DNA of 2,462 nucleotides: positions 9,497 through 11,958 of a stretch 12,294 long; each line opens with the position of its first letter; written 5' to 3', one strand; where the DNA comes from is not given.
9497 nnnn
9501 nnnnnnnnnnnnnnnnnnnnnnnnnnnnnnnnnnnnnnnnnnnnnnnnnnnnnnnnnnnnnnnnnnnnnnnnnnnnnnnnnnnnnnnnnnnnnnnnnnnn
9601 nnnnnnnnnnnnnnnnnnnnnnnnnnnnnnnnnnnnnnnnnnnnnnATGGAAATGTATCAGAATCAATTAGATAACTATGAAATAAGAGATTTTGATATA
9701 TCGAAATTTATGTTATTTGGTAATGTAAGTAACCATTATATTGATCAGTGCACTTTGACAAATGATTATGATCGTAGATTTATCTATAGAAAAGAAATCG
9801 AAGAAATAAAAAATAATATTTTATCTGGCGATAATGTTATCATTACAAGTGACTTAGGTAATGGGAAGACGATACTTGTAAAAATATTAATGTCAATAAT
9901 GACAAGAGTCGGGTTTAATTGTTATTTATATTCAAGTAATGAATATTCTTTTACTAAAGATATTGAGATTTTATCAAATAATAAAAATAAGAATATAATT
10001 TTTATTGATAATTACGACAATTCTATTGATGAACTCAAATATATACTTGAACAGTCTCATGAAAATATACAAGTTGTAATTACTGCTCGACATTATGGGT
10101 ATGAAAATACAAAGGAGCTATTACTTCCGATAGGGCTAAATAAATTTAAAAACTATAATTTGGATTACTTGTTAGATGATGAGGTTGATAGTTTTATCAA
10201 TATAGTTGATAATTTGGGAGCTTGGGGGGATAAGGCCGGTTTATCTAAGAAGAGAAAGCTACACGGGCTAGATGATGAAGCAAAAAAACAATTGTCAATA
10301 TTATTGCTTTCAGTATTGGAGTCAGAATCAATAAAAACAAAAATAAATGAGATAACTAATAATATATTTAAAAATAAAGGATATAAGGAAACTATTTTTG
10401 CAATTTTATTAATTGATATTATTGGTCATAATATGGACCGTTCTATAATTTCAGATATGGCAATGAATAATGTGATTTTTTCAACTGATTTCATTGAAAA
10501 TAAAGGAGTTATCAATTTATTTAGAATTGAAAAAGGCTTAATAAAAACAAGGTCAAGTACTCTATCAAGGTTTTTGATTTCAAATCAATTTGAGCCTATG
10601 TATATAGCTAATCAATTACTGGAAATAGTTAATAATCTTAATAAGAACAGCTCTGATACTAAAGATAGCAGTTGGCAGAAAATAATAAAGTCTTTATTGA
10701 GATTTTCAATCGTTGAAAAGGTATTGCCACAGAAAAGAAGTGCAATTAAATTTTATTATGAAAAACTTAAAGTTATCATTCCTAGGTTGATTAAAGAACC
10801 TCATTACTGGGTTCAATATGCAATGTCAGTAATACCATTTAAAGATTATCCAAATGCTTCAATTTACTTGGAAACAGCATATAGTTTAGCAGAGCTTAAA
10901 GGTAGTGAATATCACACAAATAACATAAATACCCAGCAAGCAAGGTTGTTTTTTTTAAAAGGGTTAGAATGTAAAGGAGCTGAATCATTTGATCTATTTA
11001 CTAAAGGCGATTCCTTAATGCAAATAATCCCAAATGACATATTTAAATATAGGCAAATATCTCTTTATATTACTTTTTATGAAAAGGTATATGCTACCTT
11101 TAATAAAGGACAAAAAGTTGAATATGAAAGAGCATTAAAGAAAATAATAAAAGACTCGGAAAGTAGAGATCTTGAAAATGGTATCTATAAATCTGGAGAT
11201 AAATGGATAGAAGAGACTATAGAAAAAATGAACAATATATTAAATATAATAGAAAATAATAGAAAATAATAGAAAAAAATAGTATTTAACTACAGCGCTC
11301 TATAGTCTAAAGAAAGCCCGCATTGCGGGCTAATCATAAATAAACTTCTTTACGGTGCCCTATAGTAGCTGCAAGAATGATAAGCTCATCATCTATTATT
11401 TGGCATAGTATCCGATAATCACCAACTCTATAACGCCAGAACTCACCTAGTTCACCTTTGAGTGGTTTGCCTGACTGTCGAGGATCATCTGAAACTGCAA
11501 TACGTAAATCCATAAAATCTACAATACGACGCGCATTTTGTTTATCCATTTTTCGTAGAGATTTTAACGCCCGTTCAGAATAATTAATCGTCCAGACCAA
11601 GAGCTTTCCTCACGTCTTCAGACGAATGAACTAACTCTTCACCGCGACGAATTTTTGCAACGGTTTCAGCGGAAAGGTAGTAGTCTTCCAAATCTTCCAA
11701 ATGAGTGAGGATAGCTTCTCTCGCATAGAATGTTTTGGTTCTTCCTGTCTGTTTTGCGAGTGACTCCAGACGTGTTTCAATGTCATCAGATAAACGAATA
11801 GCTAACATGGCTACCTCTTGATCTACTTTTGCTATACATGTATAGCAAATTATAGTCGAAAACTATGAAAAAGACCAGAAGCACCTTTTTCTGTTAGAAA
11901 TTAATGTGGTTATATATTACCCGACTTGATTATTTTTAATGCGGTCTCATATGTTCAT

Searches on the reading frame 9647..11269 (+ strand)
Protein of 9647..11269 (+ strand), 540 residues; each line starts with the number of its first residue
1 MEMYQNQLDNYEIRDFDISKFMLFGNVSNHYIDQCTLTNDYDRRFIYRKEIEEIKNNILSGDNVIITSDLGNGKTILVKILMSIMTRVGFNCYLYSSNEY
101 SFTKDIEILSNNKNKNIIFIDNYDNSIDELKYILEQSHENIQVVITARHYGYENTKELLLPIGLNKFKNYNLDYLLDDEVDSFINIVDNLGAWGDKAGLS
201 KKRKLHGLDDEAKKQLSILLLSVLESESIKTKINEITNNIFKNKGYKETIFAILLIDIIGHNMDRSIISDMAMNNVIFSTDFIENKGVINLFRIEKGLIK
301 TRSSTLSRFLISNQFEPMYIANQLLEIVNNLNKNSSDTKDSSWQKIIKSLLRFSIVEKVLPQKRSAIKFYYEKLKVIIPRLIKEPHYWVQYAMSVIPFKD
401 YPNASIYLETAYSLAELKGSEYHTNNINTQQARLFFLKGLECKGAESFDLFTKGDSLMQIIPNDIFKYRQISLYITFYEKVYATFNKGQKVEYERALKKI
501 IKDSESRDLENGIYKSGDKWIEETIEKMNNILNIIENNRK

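Call 7: search_protein_families(library=pfam, proteins=[window:9647-11269:+], max_evalue=0.01)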
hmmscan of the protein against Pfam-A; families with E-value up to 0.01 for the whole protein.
window:9647-11269:+ (540 aa): 2 families
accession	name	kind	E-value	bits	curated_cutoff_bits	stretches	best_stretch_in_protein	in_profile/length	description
PF25199.1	nSTAND_NTPase5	-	2.5e-07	31.1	34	1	56-150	36-135/145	Novel STAND NTPase 5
PF20720.3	nSTAND3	-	0.00017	21.8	27.2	1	49-122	5-73/155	Novel STAND NTPase 3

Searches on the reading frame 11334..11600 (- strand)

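Call 7: search_protein_families(library=pfam, proteins=[window:11334-11600:-], max_evalue=0.01)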
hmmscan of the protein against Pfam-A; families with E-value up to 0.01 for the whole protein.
window:11334-11600:- (88 aa): 1 family
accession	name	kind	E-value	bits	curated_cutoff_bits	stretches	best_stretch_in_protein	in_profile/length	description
PF05016.21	ParE_toxin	-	7.6e-14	52.5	23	1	5-87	1-89/89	ParE toxin of type II toxin-antitoxin system, parDE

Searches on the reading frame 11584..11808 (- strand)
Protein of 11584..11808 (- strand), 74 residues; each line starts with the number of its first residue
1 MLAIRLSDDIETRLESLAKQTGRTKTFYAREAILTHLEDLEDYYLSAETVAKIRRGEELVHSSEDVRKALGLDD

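Call 7: search_protein_families(library=pfam, proteins=[window:11584-11808:-], max_evalue=0.01)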
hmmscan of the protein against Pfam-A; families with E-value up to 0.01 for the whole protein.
window:11584-11808:- (74 aa): 2 families
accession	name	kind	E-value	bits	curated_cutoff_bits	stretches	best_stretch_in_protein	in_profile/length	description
PF05509.17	TraY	-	2.1e-07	31.3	21.3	1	4-46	3-45/49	TraY domain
PF19807.5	DUF6290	-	3.3e-05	24.4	27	1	3-69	5-71/72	Family of unknown function (DUF6290)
